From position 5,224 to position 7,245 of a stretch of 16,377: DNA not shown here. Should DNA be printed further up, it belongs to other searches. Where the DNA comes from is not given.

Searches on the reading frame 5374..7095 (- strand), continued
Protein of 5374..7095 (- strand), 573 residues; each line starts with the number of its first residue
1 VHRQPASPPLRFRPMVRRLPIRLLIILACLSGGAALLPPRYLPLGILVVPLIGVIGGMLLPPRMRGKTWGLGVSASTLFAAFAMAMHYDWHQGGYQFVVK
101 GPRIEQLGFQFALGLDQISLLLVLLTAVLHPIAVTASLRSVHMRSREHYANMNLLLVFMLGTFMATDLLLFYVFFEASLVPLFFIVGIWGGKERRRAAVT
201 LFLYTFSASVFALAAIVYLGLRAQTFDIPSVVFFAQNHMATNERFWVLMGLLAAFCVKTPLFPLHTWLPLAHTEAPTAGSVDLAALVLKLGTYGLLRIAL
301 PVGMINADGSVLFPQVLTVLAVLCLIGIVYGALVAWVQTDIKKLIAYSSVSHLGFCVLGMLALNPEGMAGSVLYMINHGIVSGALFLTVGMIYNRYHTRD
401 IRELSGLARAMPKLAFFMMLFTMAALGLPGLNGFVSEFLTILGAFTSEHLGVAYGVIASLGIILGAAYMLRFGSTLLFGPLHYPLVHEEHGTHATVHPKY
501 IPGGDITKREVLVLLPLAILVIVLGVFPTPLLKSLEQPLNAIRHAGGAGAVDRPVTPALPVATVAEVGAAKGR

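Call 40: list_cluster_members(proteins=[P0033, P0041, P0070, P0025, P0029, P0032, P0043, P0055, P0067, P0069])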
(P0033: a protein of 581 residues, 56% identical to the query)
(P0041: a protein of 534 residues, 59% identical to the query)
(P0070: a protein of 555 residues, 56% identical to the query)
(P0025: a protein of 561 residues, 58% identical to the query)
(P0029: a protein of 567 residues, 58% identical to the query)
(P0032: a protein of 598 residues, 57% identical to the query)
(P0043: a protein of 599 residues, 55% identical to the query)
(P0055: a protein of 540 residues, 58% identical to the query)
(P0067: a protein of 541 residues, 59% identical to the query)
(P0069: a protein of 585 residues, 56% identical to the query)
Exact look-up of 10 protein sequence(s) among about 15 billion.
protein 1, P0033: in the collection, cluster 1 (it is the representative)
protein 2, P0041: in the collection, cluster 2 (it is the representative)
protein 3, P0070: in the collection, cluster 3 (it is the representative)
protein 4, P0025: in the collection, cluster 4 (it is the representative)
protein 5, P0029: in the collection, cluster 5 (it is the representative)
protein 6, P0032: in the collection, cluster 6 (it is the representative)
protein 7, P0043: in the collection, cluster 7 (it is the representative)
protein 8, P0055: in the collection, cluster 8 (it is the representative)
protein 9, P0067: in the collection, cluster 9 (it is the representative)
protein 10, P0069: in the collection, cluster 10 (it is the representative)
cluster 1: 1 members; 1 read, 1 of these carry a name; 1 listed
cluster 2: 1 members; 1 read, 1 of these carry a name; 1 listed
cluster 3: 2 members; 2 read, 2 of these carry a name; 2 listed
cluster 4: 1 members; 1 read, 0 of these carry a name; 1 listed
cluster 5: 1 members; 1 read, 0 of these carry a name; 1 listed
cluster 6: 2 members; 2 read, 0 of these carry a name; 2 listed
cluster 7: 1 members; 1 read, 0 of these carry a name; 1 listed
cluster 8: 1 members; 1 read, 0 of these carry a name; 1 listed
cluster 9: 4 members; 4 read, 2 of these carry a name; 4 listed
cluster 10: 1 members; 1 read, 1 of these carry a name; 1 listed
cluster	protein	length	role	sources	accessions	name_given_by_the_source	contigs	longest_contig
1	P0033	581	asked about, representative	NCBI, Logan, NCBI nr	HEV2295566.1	MAG TPA: NADH-quinone oxidoreductase subunit N [Tepidisphaeraceae bacterium] | NADH-quinone oxidoreductase subunit N [Tepidisphaeraceae bacterium]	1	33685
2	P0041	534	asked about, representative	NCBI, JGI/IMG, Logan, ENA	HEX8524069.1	MAG TPA: NADH-quinone oxidoreductase subunit N [Tepidisphaeraceae bacterium] | NADH-quinone oxidoreductase subunit N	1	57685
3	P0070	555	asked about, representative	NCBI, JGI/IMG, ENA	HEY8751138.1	MAG TPA: NADH-quinone oxidoreductase subunit N [Tepidisphaeraceae bacterium] | NADH-quinone oxidoreductase subunit N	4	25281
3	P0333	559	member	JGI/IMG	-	NADH-quinone oxidoreductase subunit N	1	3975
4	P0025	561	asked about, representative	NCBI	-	-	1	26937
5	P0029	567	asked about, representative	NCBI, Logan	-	-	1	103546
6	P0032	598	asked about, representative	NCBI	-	-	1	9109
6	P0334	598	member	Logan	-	-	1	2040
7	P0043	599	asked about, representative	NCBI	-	-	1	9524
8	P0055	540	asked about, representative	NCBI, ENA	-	-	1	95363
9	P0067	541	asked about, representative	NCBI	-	-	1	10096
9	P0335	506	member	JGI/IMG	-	NADH-quinone oxidoreductase subunit N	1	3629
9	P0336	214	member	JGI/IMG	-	NADH-quinone oxidoreductase subunit N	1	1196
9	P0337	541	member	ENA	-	-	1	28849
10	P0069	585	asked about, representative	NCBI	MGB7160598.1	MAG: NADH-quinone oxidoreductase subunit N [Tepidisphaeraceae bacterium]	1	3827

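Call 41: find_encoding_contigs(protein=P0155, flank=10000, max_places=2)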
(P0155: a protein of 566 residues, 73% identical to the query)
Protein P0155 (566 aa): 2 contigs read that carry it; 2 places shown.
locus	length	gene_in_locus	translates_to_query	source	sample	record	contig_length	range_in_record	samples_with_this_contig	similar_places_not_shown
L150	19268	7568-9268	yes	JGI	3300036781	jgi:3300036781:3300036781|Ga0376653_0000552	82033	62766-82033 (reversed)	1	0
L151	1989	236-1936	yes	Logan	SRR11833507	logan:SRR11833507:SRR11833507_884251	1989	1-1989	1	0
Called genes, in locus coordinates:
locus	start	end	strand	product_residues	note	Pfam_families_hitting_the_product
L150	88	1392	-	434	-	PF00375:SDF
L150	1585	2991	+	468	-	PF00330:Aconitase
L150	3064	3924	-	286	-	PF06439:3keto-disac_hyd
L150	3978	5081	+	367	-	-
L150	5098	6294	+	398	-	PF13650:Asp_protease_2 (faint), PF13975:gag-asp_proteas (faint)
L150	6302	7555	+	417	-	PF03825:Nuc_H_symport, PF07690:MFS_1, PF12832:MFS_1_like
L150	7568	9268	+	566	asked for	PF01059:Oxidored_q5_N (weak), PF00361:Proton_antipo_M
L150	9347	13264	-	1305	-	PF07676:PD40 (faint), PF15780:ASH (faint), PF26549:Tricorn_N (faint), PF22073:Cep192_D4 (faint), PF22067:Cep192_D3 (faint), PF07610:DUF1573, PF22544:HYDIN_VesB_CFA65-like_Ig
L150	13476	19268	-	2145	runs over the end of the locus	PF17892:Cadherin_5 (weak), PF17963:Big_9 (weak), PF17803:Cadherin_4 (weak), PF17892:Cadherin_5, PF17963:Big_9 (weak), PF17892:Cadherin_5 (weak), PF17963:Big_9 (weak), PF17892:Cadherin_5 (weak), +3 more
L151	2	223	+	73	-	?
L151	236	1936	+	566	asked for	PF01059:Oxidored_q5_N (weak), PF00361:Proton_antipo_M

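Call 67: find_encoding_contigs(protein=P0070, flank=10000, max_places=2)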
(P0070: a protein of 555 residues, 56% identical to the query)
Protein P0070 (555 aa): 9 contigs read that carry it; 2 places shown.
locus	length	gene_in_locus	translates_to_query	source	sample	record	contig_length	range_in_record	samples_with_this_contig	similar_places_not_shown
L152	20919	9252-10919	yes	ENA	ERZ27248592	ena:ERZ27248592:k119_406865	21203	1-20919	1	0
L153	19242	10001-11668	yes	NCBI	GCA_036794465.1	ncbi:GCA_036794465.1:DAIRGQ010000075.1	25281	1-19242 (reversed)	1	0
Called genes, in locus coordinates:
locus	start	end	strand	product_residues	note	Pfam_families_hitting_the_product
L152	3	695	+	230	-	PF13709:DUF4159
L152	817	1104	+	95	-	-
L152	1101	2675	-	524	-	PF07719:TPR_2 (faint), PF13176:TPR_7 (faint), PF13424:TPR_12 (faint), PF13428:TPR_14 (faint), PF13414:TPR_11 (weak), PF13432:TPR_16, PF00685:Sulfotransfer_1, PF13469:Sulfotransfer_3, +3 more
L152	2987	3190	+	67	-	-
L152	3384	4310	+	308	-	PF00499:Oxidored_q3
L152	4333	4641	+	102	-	PF00420:Oxidored_q2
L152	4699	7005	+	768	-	PF00662:Proton_antipo_N, PF00361:Proton_antipo_M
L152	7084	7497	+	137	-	PF13366:PDDEXK_3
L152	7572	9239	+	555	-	PF00361:Proton_antipo_M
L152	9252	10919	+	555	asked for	PF00361:Proton_antipo_M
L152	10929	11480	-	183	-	PF01923:Cob_adeno_trans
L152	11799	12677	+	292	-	PF00763:THF_DHG_CYH, PF02882:THF_DHG_CYH_C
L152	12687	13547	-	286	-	PF01209:Ubie_methyltran, PF13489:Methyltransf_23, PF13649:Methyltransf_25, PF13847:Methyltransf_31, PF08241:Methyltransf_11, PF08242:Methyltransf_12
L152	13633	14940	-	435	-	PF21799:MurD-like_N, PF08245:Mur_ligase_M, PF02875:Mur_ligase_C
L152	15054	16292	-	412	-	PF13360:PQQ_2 (faint), PF13570:Beta-prop_ACSF4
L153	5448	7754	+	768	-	PF00662:Proton_antipo_N, PF00361:Proton_antipo_M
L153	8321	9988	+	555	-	PF00361:Proton_antipo_M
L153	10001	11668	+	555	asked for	PF00361:Proton_antipo_M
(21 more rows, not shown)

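Call 68: find_encoding_contigs(protein=P0179, flank=10000, max_places=2)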
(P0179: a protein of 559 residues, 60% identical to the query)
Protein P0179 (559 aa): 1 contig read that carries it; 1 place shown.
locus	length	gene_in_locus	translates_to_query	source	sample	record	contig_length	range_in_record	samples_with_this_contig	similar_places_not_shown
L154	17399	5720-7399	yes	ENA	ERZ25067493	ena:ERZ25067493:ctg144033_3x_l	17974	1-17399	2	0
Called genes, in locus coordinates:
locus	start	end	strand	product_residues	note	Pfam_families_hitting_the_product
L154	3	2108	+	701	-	?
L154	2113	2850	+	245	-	PF01522:Polysacc_deac_1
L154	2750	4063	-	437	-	PF00535:Glycos_transf_2, PF09835:DUF2062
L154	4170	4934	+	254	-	PF01209:Ubie_methyltran, PF13489:Methyltransf_23, PF13847:Methyltransf_31, PF08241:Methyltransf_11, PF08242:Methyltransf_12, PF13649:Methyltransf_25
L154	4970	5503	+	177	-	-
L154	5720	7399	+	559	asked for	PF00361:Proton_antipo_M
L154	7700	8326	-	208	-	PF00072:Response_reg, PF03861:ANTAR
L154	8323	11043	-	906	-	PF13492:GAF_3 (faint), PF01590:GAF, PF13185:GAF_2, PF01590:GAF, PF07536:HWE_HK, PF07568:HisKA_2, PF02518:HATPase_c, PF13581:HATPase_c_2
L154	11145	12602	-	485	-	PF04055:Radical_SAM, PF19288:CofH_C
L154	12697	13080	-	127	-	PF07238:PilZ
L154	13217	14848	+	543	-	PF00590:TP_methylase, PF02602:HEM4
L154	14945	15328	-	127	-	PF04343:DUF488, PF22751:DUF488-N3a, PF22752:DUF488-N3i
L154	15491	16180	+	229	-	PF04102:SlyX (faint)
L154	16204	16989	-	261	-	PF01431:Peptidase_M13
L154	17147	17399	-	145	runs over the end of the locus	PF05649:Peptidase_M13_N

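Call 72: list_cluster_members(proteins=[P0198, P0199, P0229, P0238, P0213, P0217, P0219, P0225, P0226, P0239])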
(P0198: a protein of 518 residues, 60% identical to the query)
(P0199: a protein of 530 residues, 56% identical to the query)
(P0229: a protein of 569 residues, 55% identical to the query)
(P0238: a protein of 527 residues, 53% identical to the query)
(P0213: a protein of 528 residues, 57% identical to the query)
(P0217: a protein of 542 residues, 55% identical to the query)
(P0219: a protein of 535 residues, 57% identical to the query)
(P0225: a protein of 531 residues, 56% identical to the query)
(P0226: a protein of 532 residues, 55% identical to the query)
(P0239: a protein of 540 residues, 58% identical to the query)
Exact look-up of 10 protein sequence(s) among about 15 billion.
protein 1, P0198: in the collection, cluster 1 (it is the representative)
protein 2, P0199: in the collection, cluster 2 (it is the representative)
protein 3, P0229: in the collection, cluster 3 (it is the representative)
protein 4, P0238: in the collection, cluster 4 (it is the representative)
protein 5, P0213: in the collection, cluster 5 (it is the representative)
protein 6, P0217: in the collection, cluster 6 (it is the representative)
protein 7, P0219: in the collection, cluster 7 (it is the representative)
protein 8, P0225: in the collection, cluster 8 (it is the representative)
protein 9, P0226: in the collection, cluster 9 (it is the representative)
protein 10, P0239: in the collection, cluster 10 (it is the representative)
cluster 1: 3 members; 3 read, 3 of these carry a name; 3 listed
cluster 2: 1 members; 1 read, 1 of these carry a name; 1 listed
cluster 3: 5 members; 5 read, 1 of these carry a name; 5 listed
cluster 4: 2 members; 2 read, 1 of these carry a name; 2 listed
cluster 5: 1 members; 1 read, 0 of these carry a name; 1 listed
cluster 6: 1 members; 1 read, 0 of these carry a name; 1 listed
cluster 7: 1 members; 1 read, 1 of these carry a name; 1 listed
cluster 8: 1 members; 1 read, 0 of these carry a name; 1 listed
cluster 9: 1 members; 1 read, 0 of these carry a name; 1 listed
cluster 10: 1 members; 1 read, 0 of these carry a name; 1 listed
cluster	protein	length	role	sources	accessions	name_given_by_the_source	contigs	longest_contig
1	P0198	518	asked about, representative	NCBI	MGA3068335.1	MAG: NADH-quinone oxidoreductase subunit M [Tepidisphaeraceae bacterium]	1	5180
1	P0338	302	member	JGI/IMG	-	NADH-quinone oxidoreductase subunit M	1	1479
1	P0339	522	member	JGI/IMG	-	NADH-quinone oxidoreductase subunit M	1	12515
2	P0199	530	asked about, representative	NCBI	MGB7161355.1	MAG: NADH-quinone oxidoreductase subunit M, partial [Tepidisphaeraceae bacterium]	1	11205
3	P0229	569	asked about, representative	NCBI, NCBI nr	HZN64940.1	MAG TPA: NADH-quinone oxidoreductase subunit M [Tepidisphaeraceae bacterium] | NADH-quinone oxidoreductase subunit M [Tepidisphaeraceae bacterium]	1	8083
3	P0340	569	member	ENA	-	-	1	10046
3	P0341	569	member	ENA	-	-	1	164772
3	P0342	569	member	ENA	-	-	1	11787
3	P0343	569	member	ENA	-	-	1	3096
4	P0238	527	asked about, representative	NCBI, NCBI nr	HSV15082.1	MAG TPA: NADH-quinone oxidoreductase subunit M [Tepidisphaeraceae bacterium] | NADH-quinone oxidoreductase subunit M [Tepidisphaeraceae bacterium]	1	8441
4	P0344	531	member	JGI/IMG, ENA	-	-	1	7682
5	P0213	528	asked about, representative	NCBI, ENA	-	-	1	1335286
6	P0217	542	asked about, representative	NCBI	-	-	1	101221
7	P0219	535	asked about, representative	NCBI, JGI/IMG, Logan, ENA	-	NADH-quinone oxidoreductase subunit M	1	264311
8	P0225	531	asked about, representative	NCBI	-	-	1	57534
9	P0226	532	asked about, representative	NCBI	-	-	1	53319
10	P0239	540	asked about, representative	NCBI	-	-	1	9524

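Call 73: search_protein_families(library=pfam, proteins=[L006:6713-8374:-, L154:4970-5503:+], max_evalue=0.01)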
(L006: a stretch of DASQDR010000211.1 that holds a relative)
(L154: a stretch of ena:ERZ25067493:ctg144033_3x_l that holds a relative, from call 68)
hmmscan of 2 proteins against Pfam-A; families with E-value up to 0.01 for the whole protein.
L006:6713-8374:- (553 aa): 1 family
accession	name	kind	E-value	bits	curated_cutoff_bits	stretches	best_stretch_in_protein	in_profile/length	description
PF01139.22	RtcB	-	2e-85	288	27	1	185-542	1-423/426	tRNA-splicing ligase RtcB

L154:4970-5503:+ (177 aa): 3 families
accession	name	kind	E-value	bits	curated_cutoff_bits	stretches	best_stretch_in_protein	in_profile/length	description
PF13248.11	Zn_ribbon_3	-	0.002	18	27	0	154-162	4-11/26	zinc-ribbon domain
PF12773.13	DZR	-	0.0023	18.5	27.3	1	140-160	14-32/45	Double zinc ribbon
PF13240.11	Zn_Ribbon_1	-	0.0062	16.7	25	0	141-160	2-21/23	zinc-ribbon domain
